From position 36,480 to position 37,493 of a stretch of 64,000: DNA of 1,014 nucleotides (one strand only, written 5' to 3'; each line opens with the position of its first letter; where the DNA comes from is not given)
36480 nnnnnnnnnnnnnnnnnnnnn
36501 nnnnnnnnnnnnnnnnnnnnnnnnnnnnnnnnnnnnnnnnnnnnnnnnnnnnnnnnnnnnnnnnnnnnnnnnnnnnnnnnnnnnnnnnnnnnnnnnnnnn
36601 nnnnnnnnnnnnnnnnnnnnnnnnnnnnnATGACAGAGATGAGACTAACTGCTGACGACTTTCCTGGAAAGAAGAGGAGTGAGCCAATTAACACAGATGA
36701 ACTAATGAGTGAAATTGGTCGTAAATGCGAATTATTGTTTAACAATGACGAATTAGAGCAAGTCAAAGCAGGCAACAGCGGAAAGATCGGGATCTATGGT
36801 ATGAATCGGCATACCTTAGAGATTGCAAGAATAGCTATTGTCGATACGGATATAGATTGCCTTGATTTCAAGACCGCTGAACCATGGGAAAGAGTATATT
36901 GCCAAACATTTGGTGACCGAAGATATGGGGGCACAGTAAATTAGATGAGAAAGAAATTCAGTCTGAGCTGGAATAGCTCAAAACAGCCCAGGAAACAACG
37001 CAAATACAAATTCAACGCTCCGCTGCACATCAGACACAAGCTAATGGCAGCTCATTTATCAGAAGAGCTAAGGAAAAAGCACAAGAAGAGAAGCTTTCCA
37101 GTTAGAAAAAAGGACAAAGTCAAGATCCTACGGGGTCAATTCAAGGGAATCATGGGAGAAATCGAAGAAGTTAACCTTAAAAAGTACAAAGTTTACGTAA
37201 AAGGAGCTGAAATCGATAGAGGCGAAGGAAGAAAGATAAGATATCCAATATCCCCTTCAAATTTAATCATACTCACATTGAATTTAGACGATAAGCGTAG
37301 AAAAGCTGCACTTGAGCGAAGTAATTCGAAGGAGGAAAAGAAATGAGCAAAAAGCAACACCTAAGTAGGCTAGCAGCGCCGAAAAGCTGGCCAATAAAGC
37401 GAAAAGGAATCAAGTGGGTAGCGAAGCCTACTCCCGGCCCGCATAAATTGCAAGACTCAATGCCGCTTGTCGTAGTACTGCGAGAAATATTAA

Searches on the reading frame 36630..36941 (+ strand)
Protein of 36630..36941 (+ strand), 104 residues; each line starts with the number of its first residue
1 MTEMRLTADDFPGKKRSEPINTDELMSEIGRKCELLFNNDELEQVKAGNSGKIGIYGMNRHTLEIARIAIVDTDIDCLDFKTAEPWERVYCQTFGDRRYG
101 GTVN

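Call 3: search_protein_families(library=pfam, proteins=[window:36630-36941:+], max_evalue=1)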
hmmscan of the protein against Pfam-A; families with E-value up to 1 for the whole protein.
window:36630-36941:+ (104 aa): 0 families

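Call 4: search_protein_families(library=ncbifam, proteins=[window:36630-36941:+], max_evalue=1)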
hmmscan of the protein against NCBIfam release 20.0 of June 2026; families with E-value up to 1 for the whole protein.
window:36630-36941:+ (104 aa): 1 family
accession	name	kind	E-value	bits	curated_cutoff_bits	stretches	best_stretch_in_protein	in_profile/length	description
TIGR01466.1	cobJ_cbiH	equivalog_domain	0.037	13.6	246.35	1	19-76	46-103/239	precorrin-3B C(17)-methyltransferase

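Call 9: list_cluster_members(proteins=[P0001, window:36630-36941:+, window:36229-36630:+, window:35415-35876:+])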
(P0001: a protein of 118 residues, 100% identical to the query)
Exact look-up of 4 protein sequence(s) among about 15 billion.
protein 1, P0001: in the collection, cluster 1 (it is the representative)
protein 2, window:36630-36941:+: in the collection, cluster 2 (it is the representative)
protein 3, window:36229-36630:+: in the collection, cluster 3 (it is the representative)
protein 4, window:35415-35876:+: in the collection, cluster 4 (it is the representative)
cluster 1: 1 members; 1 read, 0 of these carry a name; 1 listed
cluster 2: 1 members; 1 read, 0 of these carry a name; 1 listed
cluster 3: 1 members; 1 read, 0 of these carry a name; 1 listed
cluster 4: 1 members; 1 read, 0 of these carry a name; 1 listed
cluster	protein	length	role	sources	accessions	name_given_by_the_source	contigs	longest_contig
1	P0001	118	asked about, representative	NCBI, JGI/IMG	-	-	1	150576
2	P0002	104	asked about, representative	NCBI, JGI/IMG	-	-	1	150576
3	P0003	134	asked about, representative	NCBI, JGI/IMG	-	-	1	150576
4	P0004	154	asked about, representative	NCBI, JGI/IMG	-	-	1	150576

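Call 25: find_homologous_proteins(query=window:36630-36941:+, max_evalue=0.01)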
Query window:36630-36941:+ (104 aa): 1 proteins with E <= 0.01 among 1 candidates.
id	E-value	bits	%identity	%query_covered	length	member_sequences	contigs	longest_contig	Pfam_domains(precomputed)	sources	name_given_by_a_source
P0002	9.1e-65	233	100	100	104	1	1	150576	-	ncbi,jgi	-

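Call 51: search_protein_families(library=phrogs, proteins=[window:36630-36941:+], max_evalue=0.1)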
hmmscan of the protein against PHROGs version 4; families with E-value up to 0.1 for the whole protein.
window:36630-36941:+ (104 aa): 0 families

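Call 52: search_protein_families(library=padloc, proteins=[window:36630-36941:+], max_evalue=0.1)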
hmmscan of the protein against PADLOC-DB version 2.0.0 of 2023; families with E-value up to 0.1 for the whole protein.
window:36630-36941:+ (104 aa): 0 families

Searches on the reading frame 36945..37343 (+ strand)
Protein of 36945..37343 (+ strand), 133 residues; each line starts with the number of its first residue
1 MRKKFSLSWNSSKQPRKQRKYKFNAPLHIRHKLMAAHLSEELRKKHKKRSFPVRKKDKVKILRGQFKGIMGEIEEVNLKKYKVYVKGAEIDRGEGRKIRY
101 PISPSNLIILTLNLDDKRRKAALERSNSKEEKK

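Call 3: search_protein_families(library=pfam, proteins=[window:36945-37343:+], max_evalue=1)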
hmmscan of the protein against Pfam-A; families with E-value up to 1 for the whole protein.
window:36945-37343:+ (133 aa): 8 families
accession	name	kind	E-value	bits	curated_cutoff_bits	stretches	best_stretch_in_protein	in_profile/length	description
PF16906.11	Ribosomal_L26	-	3.4e-29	101.6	28.8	1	12-125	1-81/82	Ribosomal proteins L26 eukaryotic, L24P archaeal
PF00467.35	KOW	-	8.5e-07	29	22.3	1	55-86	1-32/32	KOW motif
PF23290.1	KOW5_SPT5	-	0.0076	16.2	27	1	58-80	5-27/46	Transcription elongation factor SPT5, fifth KOW domain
PF23291.1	KOW4_SPT5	-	0.02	15.2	27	1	52-76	8-32/55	Transcription elongation factor SPT5, fourth KOW domain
PF23284.2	KOW2_Spt5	-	0.032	14.5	28.9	1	56-86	2-30/50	Transcription elongation factor SPT5, second KOW domain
PF25088.1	GPKOW_C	-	0.064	13.8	65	1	43-87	45-88/107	GPKOW C-terminal domain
PF23287.1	KOW7_SPT5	-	0.087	13.1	27.1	1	54-73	4-23/52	Transcription elongation factor SPT5, seventh KOW domain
PF25092.1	SH3_KIN17_C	-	0.12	13.3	27.9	1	58-86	6-34/57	KIN17 C-terminal SH3 domain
